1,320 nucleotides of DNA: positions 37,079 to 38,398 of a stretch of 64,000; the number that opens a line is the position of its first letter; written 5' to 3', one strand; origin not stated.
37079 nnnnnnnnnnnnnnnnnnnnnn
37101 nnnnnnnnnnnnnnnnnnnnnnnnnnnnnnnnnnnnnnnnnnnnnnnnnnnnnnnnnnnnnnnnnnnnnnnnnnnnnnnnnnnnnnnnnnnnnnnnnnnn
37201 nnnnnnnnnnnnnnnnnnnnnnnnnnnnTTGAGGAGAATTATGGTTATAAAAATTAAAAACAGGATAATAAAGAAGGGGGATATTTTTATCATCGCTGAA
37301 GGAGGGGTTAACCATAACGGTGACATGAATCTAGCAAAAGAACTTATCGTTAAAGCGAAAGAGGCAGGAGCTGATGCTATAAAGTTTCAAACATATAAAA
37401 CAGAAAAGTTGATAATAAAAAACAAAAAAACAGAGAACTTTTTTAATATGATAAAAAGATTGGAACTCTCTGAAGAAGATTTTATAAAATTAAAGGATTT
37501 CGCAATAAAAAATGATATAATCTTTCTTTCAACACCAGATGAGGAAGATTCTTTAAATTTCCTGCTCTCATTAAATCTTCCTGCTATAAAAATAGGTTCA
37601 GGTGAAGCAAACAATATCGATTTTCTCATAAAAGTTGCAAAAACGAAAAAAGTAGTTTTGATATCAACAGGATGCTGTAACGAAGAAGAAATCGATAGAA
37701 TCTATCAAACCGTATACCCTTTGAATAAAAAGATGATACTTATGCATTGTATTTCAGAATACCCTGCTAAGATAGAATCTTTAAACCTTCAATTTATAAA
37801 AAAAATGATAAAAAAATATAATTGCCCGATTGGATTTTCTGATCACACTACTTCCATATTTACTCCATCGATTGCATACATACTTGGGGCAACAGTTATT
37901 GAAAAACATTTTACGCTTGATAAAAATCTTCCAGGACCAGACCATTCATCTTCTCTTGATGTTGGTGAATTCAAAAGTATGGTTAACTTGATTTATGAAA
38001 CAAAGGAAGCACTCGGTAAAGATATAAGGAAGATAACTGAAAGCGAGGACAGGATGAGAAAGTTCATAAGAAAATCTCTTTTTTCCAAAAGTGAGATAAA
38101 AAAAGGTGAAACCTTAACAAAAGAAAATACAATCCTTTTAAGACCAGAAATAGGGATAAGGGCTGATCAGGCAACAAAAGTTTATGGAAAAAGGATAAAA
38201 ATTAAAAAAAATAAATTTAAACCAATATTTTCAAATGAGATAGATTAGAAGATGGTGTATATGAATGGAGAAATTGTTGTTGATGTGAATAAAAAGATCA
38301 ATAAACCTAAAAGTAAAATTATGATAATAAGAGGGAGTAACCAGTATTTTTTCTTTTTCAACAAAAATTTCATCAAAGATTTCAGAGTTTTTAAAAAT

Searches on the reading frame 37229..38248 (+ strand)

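Call 16: search_protein_families(library=pfam, proteins=[window:37229-38248:+], max_evalue=0.0001)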
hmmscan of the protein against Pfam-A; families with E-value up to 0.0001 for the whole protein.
window:37229-38248:+ (339 aa): 1 family
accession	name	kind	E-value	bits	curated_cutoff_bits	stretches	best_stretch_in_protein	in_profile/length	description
PF03102.20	NeuB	-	2.9e-76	256.5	22.1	1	39-265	1-239/241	NeuB family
